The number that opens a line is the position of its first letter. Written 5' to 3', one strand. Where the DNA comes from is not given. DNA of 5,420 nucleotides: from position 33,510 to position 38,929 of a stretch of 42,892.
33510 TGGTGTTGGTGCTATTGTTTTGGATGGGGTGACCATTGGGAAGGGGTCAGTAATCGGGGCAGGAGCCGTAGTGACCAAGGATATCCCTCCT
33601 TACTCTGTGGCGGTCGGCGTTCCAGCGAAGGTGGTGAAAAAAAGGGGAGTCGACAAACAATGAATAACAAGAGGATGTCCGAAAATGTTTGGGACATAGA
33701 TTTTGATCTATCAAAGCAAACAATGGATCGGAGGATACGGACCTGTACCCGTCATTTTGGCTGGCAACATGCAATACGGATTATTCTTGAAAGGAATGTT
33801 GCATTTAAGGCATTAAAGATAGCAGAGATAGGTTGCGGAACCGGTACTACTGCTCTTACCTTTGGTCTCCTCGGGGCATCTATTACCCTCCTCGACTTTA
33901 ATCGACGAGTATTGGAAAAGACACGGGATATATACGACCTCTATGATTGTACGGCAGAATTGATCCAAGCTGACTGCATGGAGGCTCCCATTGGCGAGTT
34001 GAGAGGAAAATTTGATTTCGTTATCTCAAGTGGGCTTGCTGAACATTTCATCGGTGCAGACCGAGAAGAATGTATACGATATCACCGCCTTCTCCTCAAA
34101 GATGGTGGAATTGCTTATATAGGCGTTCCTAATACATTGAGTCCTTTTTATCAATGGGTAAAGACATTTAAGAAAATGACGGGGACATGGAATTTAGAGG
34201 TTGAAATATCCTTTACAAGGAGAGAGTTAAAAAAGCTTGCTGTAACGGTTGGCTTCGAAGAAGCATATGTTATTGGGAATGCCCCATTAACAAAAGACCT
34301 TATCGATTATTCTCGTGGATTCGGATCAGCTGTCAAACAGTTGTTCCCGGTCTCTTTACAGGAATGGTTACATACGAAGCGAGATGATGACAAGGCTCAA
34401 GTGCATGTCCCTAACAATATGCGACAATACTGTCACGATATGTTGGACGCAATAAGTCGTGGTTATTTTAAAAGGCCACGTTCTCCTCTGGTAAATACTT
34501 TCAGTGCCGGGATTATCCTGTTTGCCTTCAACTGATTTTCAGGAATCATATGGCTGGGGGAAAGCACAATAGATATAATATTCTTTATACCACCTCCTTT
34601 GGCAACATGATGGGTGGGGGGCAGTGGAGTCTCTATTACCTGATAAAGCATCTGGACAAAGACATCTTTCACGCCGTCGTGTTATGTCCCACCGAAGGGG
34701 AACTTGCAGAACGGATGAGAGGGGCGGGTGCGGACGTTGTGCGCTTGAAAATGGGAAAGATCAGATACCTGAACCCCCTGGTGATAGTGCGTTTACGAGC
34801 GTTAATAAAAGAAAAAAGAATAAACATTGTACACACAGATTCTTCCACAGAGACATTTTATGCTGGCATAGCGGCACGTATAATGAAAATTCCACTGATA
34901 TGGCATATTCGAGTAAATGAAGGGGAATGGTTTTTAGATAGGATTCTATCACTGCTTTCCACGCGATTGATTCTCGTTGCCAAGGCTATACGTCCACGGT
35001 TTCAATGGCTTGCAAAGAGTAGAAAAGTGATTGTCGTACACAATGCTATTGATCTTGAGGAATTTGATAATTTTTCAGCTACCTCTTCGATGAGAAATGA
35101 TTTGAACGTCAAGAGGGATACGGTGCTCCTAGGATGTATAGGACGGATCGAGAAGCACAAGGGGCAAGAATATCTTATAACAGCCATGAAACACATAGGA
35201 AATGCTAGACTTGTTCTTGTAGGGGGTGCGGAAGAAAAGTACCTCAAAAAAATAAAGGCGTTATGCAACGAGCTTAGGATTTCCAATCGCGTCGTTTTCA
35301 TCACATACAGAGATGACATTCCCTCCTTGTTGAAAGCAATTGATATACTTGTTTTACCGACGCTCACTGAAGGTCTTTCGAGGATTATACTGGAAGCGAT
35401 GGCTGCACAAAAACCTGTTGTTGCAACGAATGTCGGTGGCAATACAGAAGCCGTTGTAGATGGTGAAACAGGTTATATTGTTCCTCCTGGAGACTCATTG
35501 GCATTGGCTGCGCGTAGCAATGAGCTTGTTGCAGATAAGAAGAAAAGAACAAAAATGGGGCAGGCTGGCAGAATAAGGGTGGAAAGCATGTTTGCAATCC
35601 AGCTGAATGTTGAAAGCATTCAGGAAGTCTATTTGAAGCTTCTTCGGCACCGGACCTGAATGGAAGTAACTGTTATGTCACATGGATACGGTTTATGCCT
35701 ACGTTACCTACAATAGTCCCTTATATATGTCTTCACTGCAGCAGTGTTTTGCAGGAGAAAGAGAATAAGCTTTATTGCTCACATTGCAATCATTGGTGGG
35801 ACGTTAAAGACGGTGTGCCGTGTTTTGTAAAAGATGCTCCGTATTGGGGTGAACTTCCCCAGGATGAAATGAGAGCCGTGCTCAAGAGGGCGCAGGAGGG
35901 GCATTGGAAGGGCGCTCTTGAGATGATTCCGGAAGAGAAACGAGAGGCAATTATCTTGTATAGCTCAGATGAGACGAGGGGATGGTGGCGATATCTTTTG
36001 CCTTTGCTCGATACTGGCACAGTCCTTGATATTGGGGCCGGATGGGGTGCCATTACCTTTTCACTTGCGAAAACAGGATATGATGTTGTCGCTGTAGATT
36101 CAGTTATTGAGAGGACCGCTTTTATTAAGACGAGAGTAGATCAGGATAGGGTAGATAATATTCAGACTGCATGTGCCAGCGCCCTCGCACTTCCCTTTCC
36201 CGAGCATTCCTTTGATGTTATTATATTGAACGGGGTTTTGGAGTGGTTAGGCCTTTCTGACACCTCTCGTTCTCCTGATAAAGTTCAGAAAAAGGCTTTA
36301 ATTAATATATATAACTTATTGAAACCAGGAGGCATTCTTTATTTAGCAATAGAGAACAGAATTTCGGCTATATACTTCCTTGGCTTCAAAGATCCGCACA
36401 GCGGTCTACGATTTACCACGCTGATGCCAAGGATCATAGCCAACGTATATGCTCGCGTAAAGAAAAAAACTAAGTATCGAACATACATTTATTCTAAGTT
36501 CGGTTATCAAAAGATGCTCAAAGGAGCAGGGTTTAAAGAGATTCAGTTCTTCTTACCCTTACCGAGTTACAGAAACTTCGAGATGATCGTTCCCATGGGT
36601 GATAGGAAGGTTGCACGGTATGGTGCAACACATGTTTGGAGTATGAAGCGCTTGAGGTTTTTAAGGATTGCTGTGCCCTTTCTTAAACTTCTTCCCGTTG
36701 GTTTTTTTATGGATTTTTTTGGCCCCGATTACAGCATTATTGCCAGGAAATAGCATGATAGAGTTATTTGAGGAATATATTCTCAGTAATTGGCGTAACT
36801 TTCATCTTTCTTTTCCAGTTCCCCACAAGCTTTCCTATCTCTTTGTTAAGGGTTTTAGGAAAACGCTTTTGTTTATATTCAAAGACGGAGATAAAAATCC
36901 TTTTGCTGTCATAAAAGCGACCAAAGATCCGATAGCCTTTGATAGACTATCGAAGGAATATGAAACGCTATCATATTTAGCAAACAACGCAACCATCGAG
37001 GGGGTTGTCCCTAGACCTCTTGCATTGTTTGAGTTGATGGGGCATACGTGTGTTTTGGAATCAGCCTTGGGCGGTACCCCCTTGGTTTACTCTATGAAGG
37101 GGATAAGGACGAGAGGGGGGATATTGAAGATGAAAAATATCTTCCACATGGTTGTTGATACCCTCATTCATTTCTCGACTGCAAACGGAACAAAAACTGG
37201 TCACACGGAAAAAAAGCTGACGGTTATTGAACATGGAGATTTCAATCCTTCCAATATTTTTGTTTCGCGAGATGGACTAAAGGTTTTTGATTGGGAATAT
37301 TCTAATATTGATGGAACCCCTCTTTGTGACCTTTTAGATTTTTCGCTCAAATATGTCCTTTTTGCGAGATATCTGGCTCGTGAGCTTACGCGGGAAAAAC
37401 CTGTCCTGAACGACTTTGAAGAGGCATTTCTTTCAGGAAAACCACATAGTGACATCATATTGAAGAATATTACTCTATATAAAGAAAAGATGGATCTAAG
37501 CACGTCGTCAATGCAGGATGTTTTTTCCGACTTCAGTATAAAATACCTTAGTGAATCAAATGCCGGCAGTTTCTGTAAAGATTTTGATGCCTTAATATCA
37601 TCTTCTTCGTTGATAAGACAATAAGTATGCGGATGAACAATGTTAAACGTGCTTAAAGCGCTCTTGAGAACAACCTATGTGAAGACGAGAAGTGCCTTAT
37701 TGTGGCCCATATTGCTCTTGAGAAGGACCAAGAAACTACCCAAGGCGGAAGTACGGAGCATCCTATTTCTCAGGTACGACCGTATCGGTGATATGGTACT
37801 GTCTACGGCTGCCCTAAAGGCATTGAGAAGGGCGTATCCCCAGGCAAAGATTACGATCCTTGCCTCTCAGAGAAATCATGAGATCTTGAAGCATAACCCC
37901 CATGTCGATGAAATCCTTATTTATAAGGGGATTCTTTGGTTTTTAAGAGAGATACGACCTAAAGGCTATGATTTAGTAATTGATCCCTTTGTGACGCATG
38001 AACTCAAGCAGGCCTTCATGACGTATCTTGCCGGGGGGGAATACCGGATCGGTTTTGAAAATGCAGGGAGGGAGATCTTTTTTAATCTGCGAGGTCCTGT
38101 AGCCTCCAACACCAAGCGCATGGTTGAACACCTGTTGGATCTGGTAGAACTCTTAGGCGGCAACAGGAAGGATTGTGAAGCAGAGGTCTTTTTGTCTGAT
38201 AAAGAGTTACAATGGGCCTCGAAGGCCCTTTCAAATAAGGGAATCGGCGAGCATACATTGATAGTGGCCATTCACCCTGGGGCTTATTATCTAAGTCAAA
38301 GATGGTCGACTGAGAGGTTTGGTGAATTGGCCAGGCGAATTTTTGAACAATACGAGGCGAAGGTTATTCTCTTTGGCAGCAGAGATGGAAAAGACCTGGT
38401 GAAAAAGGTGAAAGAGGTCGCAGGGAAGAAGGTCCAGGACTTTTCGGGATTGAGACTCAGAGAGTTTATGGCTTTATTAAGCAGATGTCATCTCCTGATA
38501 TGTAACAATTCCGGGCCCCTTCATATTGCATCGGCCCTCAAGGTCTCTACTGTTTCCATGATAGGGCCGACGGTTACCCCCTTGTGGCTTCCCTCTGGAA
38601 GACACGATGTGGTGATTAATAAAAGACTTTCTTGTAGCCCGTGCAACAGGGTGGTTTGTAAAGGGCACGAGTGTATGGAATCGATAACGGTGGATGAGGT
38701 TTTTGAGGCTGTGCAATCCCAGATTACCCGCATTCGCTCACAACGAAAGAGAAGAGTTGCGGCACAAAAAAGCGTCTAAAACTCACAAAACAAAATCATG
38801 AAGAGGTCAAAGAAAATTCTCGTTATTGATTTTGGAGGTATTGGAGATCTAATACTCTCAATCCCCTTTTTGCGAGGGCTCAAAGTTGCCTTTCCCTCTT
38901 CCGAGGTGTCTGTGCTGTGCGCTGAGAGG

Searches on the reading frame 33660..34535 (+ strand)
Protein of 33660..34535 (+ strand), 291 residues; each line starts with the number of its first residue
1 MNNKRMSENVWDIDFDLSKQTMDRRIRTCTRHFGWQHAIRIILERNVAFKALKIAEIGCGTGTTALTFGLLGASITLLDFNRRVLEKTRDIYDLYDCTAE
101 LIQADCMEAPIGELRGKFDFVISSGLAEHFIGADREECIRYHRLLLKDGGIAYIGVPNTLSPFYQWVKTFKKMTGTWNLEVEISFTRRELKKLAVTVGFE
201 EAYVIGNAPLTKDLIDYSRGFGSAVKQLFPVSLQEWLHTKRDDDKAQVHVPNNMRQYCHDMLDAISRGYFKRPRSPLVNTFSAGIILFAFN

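Call 73: search_protein_families(library=pfam, proteins=[window:33660-34535:+], max_evalue=0.00001)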
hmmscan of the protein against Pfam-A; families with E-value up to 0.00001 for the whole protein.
window:33660-34535:+ (291 aa): 5 families
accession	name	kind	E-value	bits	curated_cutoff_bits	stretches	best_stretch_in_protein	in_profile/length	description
PF13649.12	Methyltransf_25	-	4.6e-12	46.9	27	1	54-150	1-97/97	Methyltransferase domain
PF08242.18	Methyltransf_12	-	5.5e-11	43.5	30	1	56-151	2-97/98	Methyltransferase domain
PF08241.18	Methyltransf_11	-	1.3e-10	42.2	21.2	1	56-154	2-95/95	Methyltransferase domain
PF13489.12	Methyltransf_23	-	3.9e-09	36.9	27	1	49-200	21-160/164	Methyltransferase domain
PF13847.12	Methyltransf_31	-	1.5e-07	31.6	27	1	50-174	3-129/145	Methyltransferase domain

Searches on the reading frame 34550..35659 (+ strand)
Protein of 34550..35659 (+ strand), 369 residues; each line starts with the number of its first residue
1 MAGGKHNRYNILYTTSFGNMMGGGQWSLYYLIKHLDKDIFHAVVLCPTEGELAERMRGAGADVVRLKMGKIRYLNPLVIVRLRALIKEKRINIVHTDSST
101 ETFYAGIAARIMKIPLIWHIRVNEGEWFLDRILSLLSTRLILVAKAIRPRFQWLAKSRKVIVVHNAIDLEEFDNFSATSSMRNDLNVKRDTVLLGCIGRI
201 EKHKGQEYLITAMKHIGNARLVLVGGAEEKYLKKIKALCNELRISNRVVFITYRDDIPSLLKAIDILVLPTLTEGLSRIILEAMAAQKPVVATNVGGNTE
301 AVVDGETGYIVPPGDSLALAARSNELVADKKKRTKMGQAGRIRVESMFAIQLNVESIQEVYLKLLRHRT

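Call 73: search_protein_families(library=pfam, proteins=[window:34550-35659:+], max_evalue=0.00001)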
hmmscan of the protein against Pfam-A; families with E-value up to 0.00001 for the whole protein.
window:34550-35659:+ (369 aa): 4 families
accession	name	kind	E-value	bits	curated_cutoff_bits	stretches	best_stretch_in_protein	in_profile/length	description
PF00534.26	Glycos_transf_1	-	3.8e-40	137.7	26.4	1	182-341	6-170/172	Glycosyl transferases group 1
PF13692.12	Glyco_trans_1_4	-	6.9e-35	120.8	27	1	193-329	3-142/142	Glycosyl transferases group 1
PF13439.12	Glyco_transf_4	-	3.9e-15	56.7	28.5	1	21-171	1-170/170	Glycosyltransferase Family 4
PF13579.12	Glyco_trans_4_4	-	5.2e-10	40.3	29.7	1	22-129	1-107/158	Glycosyl transferase 4-like domain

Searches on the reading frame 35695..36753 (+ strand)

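Call 73: search_protein_families(library=pfam, proteins=[window:35695-36753:+], max_evalue=0.00001)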
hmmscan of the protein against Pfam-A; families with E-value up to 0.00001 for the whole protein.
window:35695-36753:+ (352 aa): 8 families
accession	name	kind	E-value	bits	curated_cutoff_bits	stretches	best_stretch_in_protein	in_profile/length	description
PF08241.18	Methyltransf_11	-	1.8e-17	64.2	21.2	1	111-217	1-95/95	Methyltransferase domain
PF13649.12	Methyltransf_25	-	2e-15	57.7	27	1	110-213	1-97/97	Methyltransferase domain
PF08242.18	Methyltransf_12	-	2e-12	48.1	30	1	111-215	1-98/98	Methyltransferase domain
PF13847.12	Methyltransf_31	-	2.1e-12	47.4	27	1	108-218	5-110/145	Methyltransferase domain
PF13489.12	Methyltransf_23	-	4.1e-10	40.1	27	1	101-280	16-159/164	Methyltransferase domain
PF01209.24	Ubie_methyltran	-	7.3e-10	39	20.1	1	108-285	49-218/233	ubiE/COQ5 methyltransferase family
PF03848.20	TehB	-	5.6e-07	29.6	20.4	1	105-209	29-132/193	Tellurite resistance protein TehB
PF05175.20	MTS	-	9.3e-07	29.1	23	1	102-180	24-106/170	Methyltransferase small domain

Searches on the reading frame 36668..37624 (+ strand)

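Call 73: search_protein_families(library=pfam, proteins=[window:36668-37624:+], max_evalue=0.00001)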
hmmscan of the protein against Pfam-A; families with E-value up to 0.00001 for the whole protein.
window:36668-37624:+ (318 aa): 1 family
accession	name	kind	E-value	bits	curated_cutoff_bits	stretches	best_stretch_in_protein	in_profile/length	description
PF01636.29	APH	-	6.2e-06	26.6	23.2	0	186-225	169-209/239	Phosphotransferase enzyme family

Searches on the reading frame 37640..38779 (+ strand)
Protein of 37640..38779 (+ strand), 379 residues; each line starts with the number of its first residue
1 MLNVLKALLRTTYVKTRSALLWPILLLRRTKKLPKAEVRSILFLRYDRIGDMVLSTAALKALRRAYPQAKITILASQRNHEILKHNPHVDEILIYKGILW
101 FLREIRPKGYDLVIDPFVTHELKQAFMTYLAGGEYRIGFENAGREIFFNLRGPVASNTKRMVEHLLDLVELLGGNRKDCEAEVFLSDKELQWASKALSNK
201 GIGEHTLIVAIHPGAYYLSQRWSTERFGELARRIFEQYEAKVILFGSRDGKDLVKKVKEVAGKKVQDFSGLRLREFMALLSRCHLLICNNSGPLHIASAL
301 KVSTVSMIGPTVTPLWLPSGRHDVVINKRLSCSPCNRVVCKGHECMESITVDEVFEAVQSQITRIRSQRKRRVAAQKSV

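Call 73: search_protein_families(library=pfam, proteins=[window:37640-38779:+], max_evalue=0.00001)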
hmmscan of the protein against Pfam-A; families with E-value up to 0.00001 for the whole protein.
window:37640-38779:+ (379 aa): 1 family
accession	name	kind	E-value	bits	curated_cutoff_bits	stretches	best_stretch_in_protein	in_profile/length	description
PF01075.23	Glyco_transf_9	-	7.1e-28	98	22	1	101-341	4-242/247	Glycosyltransferase family 9 (heptosyltransferase)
